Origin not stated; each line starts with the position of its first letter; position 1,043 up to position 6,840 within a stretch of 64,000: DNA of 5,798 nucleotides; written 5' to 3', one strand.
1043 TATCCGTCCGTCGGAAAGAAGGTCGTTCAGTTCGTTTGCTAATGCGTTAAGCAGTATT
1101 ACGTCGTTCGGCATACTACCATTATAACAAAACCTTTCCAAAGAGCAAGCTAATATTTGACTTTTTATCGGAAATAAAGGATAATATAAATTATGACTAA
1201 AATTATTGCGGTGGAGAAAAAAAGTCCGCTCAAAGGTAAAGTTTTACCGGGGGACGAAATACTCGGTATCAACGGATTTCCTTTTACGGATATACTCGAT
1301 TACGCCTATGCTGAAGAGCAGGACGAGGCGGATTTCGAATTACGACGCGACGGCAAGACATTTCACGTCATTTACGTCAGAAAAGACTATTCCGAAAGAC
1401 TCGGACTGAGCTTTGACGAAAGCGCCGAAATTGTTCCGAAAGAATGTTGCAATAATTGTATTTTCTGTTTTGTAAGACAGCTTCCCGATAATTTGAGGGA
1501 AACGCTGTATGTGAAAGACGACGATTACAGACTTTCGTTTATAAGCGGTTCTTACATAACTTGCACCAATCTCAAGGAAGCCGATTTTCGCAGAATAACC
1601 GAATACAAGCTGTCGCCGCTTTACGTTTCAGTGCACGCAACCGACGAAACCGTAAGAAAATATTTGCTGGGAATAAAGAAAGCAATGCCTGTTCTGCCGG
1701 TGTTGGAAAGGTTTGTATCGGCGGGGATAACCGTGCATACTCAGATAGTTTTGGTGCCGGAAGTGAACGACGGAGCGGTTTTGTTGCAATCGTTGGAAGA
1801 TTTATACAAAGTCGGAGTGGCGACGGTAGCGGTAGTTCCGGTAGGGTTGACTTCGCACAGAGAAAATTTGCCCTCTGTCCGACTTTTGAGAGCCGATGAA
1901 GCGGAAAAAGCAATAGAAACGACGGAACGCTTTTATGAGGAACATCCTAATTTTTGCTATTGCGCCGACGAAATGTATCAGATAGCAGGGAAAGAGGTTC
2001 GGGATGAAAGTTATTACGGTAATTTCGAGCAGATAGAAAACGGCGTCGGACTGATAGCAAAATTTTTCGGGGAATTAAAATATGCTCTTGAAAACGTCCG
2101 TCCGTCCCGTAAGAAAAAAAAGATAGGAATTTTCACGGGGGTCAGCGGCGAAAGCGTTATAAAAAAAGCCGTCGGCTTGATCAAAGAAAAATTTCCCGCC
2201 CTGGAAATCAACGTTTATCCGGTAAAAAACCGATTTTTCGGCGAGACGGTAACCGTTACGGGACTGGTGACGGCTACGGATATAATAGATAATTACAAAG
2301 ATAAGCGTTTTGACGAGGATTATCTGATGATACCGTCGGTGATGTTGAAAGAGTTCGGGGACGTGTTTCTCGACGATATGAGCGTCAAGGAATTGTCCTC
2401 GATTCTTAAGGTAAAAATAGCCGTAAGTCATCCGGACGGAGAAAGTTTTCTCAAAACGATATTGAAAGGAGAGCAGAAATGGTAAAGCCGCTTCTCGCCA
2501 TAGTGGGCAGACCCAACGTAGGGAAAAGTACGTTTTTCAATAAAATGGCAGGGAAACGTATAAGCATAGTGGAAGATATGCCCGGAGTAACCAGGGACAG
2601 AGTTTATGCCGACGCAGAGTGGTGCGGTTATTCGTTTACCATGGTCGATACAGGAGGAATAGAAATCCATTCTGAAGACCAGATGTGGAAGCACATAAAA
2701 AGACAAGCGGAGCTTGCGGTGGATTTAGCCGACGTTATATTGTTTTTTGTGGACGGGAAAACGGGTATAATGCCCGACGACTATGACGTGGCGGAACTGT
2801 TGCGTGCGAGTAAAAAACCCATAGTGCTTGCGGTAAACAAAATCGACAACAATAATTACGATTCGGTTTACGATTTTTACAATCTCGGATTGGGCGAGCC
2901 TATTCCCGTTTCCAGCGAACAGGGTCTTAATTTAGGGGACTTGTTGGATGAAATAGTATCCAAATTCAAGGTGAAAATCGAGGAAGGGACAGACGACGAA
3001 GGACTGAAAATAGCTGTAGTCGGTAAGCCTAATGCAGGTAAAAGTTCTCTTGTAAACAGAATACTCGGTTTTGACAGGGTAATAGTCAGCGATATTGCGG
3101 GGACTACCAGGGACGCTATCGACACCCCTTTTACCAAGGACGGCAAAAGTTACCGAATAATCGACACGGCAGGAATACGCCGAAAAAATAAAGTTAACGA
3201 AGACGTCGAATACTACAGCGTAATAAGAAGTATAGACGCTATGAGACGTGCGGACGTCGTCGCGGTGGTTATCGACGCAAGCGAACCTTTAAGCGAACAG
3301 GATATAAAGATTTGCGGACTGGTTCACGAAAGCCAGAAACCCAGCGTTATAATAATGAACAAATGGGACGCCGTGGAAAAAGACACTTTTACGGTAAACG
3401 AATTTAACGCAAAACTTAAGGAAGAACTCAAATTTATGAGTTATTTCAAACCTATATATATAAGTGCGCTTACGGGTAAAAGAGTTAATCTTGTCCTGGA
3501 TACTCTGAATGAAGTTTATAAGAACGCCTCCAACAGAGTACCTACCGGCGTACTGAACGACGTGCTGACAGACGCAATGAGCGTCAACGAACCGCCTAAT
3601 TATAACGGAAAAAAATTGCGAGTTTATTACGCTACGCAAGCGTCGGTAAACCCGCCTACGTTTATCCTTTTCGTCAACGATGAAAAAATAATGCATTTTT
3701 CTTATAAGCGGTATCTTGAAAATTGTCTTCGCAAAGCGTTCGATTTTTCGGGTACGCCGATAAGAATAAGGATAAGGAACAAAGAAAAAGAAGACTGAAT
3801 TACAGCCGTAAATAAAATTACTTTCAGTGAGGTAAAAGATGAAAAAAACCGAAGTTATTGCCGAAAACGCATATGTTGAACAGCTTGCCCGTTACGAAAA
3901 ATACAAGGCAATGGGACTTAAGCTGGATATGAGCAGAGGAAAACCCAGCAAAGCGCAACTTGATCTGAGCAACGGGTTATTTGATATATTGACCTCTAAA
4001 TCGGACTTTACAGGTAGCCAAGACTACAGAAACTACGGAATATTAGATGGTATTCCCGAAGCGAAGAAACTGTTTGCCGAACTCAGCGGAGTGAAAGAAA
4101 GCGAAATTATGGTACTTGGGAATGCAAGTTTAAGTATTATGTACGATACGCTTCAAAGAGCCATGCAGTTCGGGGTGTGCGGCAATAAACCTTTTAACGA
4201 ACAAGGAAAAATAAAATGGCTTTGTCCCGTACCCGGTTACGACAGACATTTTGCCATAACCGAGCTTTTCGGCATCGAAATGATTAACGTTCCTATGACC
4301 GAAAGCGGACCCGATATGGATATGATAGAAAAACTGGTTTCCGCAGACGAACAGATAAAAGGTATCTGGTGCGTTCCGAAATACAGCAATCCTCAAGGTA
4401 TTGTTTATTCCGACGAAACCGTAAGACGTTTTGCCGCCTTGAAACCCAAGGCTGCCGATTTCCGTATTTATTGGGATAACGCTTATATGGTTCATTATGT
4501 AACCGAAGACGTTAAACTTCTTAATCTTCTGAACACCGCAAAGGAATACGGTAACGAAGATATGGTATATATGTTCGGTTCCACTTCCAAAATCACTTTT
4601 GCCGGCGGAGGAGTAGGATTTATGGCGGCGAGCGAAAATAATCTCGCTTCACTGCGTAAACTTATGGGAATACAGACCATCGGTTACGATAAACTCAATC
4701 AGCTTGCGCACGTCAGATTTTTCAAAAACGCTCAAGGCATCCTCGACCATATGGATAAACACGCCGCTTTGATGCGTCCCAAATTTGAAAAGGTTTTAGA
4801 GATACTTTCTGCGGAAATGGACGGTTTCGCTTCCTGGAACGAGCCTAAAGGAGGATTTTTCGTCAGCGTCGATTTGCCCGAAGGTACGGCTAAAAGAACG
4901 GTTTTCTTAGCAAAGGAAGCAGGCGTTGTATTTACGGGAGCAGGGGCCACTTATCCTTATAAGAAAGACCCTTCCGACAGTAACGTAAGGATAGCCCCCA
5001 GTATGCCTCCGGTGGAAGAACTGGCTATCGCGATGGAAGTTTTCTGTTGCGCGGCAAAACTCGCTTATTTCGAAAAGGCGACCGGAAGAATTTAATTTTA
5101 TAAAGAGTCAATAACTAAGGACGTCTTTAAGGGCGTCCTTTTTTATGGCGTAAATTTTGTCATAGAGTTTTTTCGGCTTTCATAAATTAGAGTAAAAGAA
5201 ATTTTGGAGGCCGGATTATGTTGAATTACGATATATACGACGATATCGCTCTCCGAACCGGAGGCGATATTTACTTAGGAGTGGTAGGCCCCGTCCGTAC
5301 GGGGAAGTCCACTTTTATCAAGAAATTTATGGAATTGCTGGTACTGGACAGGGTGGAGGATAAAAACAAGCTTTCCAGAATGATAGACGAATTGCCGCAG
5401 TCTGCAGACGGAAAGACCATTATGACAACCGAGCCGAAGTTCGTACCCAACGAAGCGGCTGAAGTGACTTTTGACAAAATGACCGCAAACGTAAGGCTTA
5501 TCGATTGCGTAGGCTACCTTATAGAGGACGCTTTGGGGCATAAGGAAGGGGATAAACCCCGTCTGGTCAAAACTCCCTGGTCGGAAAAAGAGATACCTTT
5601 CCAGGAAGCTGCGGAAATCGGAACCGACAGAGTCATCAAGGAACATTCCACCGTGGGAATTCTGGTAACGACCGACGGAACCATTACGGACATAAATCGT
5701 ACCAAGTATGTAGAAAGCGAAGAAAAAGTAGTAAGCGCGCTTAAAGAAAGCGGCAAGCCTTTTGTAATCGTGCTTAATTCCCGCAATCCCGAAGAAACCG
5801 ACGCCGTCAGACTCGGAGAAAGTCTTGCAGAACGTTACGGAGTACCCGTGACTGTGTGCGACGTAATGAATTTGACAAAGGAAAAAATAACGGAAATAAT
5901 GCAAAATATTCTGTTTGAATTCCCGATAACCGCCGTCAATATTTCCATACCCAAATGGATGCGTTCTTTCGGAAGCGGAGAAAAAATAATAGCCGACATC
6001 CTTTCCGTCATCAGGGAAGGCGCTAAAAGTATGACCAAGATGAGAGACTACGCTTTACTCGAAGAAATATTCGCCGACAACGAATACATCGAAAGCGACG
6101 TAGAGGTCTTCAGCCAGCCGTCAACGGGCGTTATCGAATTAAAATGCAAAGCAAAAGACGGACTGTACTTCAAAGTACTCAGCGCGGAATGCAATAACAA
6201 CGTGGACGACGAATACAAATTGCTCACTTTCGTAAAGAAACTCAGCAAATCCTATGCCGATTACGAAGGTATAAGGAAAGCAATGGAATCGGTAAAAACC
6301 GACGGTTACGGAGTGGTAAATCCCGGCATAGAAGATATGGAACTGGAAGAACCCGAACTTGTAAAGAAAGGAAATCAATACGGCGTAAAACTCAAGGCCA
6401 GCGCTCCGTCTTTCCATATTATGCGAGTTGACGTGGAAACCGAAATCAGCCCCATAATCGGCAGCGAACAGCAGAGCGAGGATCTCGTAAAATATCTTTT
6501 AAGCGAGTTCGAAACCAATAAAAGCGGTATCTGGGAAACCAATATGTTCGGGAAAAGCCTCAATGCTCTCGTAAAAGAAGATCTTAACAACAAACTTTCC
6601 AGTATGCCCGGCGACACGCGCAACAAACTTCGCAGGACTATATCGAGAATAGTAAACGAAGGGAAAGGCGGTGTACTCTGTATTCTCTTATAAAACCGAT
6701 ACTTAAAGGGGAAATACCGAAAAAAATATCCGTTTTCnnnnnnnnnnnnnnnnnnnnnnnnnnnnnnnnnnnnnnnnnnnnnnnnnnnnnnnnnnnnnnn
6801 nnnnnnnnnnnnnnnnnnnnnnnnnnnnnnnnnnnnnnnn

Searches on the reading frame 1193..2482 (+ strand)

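Call 36: search_protein_families(library=pfam, proteins=[window:1193-2482:+], max_evalue=0.00001)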
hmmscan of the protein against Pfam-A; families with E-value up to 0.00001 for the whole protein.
window:1193-2482:+ (430 aa): 2 families
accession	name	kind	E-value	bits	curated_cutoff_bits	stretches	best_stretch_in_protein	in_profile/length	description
PF04459.17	DUF512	-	6.8e-58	195.7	25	1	215-411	1-199/202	Protein of unknown function (DUF512)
PF19238.5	Radical_SAM_2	-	7.7e-58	194.9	26.7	1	64-207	1-144/151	Radical SAM-like domain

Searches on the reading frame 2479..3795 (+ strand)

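Call 36: search_protein_families(library=pfam, proteins=[window:2479-3795:+], max_evalue=0.00001)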
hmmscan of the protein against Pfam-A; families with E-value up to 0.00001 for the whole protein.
window:2479-3795:+ (439 aa): 8 families
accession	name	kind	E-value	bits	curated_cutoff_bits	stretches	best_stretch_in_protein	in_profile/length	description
PF01926.29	MMR_HSR1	-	1.8e-58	196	21.9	2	7-121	3-113/113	50S ribosome-binding GTPase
PF14714.11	KH_dom-like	-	1.2e-34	118.8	27.3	1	353-433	1-81/81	KH-domain-like of EngA bacterial GTPase enzymes, C-terminal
PF02421.24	FeoB_N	-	8.1e-28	97.4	27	2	177-319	2-136/156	Ferrous iron transport protein B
PF00009.33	GTP_EFTU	-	1.8e-21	77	26.5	2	178-346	6-185/188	Elongation factor Tu GTP binding domain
PF00350.29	Dynamin_N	-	1.7e-14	54.6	27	0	178-211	1-33/168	Dynamin family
PF04548.22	AIG1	-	4.7e-12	46.1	27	1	177-282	2-107/212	AIG1 family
PF03193.22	RsgA_GTPase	-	3.8e-06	27.3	30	0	178-234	109-169/174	RsgA GTPase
PF16897.10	MMR_HSR1_Xtn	-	3.8e-06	27.3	35.2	0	114-162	57-103/106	C-terminal region of MMR_HSR1 domain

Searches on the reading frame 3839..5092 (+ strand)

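Call 36: search_protein_families(library=pfam, proteins=[window:3839-5092:+], max_evalue=0.00001)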
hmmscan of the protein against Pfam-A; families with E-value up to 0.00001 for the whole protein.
window:3839-5092:+ (418 aa): 2 families
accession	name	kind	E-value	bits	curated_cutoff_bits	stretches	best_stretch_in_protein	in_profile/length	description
PF12897.13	Asp_aminotransf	-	1.8e-153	511.7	27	1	11-416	9-419/421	Aspartate amino-transferase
PF00155.27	Aminotran_1_2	-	3.8e-15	56.4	19.7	1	57-400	29-359/361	Aminotransferase class I and II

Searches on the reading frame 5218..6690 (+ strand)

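Call 36: search_protein_families(library=pfam, proteins=[window:5218-6690:+], max_evalue=0.00001)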
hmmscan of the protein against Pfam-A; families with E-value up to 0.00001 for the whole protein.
window:5218-6690:+ (491 aa): 3 families
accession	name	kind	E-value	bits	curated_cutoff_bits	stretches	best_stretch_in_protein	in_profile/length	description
PF09547.16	SpoIVA_ATPase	-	6.3e-108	360.1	26.6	1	1-236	1-237/237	Stage IV sporulation protein A, ATPase domain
PF20438.3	SpoIVA_middle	-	1.1e-53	182.4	25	1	237-415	1-179/179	Stage IV sporulation protein A, middle domain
PF20439.3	SpoIVA_C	-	5e-31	107.1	25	1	416-491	1-76/76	Sporulation stage IV protein A, C-terminal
